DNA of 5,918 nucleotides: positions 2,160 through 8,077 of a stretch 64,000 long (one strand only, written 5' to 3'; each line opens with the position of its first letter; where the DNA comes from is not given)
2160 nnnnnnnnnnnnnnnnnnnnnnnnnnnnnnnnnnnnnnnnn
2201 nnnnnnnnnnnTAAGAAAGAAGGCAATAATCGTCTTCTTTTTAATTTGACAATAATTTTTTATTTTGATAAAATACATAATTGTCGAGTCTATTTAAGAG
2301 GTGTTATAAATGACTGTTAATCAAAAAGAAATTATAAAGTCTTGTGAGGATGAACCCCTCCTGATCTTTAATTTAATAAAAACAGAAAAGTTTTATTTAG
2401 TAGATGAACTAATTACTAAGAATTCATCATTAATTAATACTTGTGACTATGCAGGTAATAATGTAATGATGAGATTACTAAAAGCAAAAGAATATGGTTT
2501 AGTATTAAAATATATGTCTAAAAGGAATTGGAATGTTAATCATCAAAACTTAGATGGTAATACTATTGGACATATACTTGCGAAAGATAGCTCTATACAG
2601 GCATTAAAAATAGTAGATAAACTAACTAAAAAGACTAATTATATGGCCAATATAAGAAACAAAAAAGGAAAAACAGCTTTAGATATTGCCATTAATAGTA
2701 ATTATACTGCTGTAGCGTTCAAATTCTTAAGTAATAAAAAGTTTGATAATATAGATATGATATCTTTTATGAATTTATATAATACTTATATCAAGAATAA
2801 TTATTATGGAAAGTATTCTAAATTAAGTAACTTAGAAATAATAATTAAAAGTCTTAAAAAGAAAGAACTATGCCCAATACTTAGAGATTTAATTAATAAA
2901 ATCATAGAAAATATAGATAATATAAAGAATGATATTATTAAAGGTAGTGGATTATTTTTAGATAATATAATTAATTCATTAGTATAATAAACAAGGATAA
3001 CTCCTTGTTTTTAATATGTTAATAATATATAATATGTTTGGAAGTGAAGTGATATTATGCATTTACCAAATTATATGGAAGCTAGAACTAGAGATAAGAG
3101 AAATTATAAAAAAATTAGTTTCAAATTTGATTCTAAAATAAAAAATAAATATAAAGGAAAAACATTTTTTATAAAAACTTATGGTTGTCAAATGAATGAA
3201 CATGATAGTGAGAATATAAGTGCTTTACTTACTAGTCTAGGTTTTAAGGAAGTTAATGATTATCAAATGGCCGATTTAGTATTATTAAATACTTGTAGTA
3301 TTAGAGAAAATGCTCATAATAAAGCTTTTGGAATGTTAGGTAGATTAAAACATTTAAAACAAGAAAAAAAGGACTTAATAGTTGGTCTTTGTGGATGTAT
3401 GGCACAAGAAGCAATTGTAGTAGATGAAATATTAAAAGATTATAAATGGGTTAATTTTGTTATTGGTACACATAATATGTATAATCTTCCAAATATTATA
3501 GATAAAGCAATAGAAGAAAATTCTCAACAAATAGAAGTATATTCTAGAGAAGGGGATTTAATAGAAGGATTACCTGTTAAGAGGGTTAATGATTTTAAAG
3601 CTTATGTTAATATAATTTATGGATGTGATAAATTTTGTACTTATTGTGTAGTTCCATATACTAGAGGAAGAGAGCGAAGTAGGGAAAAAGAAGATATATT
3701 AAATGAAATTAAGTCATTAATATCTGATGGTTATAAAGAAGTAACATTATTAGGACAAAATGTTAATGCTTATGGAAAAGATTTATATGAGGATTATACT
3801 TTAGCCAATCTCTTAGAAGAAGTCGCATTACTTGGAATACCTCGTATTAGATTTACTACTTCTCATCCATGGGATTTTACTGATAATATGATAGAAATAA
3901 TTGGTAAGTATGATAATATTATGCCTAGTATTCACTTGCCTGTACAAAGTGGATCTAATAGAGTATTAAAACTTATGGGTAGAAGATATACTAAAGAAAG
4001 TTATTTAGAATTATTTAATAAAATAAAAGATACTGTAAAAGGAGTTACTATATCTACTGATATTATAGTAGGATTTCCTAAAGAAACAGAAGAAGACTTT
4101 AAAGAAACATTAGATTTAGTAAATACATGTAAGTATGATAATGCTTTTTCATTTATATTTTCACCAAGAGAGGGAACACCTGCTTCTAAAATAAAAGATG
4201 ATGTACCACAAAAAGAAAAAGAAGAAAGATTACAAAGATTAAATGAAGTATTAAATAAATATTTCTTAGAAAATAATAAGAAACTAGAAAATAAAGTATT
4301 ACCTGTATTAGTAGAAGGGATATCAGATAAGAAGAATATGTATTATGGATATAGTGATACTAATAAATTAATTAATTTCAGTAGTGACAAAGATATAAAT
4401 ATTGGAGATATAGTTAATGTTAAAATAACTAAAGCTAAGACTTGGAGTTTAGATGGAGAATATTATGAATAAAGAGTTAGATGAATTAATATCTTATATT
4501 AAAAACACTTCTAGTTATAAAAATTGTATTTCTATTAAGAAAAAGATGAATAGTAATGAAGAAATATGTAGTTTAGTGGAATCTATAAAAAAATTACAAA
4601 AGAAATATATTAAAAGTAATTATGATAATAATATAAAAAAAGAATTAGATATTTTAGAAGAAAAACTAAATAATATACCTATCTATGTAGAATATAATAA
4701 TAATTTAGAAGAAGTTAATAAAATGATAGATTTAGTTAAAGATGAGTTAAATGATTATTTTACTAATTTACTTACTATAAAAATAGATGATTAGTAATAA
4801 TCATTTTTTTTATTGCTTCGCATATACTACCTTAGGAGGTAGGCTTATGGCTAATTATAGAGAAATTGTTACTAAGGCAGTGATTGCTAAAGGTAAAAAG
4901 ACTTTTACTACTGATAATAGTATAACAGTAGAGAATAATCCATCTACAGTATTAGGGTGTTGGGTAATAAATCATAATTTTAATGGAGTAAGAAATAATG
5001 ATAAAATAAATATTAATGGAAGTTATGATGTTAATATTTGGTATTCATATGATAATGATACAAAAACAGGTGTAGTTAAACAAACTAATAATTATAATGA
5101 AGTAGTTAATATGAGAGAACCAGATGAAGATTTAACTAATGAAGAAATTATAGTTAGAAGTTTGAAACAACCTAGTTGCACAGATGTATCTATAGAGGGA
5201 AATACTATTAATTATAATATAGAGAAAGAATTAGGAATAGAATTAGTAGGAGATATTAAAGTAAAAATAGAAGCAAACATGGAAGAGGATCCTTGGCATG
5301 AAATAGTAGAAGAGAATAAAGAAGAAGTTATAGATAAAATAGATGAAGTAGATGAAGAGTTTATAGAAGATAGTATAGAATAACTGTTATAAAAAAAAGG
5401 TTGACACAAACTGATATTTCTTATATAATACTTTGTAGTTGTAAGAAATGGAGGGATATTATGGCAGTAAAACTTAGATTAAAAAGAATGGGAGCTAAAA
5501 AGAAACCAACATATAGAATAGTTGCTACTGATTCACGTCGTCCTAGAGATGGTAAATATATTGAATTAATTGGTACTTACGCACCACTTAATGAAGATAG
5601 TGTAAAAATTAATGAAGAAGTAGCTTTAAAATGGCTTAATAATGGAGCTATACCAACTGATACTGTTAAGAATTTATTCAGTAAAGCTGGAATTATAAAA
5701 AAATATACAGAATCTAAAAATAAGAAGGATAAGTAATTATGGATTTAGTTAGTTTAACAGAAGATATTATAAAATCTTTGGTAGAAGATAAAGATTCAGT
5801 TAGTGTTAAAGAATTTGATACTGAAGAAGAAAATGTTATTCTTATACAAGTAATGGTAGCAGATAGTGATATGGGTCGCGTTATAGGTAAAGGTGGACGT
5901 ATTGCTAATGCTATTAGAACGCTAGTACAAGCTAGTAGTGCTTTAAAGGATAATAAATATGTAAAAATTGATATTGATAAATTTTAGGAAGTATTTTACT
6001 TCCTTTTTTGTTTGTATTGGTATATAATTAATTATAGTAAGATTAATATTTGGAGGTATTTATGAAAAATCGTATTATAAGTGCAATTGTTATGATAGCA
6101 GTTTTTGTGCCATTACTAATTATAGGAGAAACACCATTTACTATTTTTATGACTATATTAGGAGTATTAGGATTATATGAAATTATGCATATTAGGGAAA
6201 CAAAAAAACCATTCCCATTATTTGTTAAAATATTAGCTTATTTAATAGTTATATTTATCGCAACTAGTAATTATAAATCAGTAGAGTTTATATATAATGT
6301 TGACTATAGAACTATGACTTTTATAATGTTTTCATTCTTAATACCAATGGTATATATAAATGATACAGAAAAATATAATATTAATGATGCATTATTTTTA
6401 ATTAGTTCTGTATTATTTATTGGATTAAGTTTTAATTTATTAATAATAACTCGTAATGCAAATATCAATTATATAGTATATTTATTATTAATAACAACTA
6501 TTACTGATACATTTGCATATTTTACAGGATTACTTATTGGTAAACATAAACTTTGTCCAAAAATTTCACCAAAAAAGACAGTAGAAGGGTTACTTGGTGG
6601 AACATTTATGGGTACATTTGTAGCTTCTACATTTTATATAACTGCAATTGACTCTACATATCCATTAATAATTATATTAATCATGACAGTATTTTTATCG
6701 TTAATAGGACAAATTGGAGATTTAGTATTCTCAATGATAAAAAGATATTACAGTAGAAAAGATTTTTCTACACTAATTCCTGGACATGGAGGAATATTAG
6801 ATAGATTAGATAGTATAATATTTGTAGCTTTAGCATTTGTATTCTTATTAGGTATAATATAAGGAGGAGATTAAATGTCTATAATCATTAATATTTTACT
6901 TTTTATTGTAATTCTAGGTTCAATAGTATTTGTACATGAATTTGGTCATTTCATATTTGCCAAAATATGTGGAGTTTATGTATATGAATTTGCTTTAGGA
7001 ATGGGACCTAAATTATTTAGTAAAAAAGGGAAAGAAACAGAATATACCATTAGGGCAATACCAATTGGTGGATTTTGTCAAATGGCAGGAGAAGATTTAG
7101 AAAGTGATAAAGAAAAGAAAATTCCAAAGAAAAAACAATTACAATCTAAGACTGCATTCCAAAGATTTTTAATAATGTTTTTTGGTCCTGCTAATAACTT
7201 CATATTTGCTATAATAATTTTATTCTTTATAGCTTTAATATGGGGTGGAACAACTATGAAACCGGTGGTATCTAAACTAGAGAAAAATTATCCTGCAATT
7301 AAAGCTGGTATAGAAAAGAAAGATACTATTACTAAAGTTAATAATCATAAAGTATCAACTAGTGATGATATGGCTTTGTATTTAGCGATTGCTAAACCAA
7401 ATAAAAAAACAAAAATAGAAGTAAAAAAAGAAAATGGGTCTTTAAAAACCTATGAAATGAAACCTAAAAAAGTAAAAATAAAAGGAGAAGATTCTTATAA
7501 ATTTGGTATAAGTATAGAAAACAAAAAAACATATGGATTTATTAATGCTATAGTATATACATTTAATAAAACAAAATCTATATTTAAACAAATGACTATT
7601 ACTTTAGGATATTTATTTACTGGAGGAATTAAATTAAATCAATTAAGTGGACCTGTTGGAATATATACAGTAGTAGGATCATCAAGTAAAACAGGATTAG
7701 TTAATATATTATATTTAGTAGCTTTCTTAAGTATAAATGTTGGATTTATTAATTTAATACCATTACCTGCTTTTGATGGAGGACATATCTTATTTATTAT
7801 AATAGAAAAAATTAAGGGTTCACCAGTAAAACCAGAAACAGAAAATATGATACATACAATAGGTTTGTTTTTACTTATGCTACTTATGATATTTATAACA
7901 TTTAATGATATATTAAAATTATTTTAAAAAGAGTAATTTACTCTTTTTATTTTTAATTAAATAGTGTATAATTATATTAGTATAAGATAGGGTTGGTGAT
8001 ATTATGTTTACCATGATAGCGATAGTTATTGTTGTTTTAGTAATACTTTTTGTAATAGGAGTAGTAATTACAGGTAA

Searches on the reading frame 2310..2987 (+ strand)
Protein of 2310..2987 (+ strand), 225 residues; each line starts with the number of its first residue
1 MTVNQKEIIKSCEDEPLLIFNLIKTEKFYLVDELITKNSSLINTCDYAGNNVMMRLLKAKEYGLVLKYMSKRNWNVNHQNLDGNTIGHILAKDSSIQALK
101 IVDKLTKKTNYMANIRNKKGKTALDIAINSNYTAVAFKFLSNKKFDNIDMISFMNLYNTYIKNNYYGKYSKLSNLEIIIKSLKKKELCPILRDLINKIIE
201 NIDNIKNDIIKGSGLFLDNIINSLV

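Call 33: search_protein_families(library=pfam, proteins=[window:2310-2987:+], max_evalue=0.0001)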
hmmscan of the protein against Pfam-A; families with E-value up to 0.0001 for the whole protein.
window:2310-2987:+ (225 aa): 1 family
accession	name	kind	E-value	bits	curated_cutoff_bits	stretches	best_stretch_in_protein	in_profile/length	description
PF12796.13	Ank_2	-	4.3e-05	24.4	27.3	0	65-140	12-80/90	Ankyrin repeats (3 copies)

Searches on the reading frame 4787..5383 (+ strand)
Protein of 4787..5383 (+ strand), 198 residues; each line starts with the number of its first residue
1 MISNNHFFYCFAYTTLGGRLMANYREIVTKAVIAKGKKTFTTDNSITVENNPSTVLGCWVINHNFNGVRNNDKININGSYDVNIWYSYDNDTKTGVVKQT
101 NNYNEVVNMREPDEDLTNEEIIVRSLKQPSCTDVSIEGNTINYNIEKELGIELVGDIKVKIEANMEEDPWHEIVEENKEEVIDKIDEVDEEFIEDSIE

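Call 33: search_protein_families(library=pfam, proteins=[window:4787-5383:+], max_evalue=0.0001)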
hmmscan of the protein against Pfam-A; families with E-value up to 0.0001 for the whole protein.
window:4787-5383:+ (198 aa): 1 family
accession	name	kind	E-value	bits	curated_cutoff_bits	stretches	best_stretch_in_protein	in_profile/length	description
PF10628.14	CotE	-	1.3e-47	162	25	1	23-194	1-176/177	Outer spore coat protein E (CotE)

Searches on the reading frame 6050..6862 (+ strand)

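Call 33: search_protein_families(library=pfam, proteins=[window:6050-6862:+], max_evalue=0.0001)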
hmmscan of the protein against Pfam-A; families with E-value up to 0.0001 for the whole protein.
window:6050-6862:+ (270 aa): 2 families
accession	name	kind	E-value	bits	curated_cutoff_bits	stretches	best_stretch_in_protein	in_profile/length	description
PF01148.25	CTP_transf_1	-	6.2e-58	197.1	24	1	6-268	1-262/264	Cytidylyltransferase family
PF01864.22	CarS-like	-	2.3e-05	24.9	22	1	176-267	48-139/175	CDP-archaeol synthase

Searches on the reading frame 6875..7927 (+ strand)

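Call 33: search_protein_families(library=pfam, proteins=[window:6875-7927:+], max_evalue=0.0001)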
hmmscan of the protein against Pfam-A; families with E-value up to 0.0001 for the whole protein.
window:6875-7927:+ (350 aa): 4 families
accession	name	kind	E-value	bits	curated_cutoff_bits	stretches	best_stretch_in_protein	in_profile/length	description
PF02163.28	Peptidase_M50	-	8e-69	231.8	27.2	1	10-337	2-221/221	Peptidase family M50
PF13180.12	PDZ_2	-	1.2e-09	38.8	27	1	129-192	13-75/80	PDZ domain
PF00595.29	PDZ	-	3.7e-06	27.7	23.2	1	129-183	26-80/81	PDZ domain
PF17820.7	PDZ_6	-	5e-05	23.4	27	1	131-184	1-53/54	PDZ domain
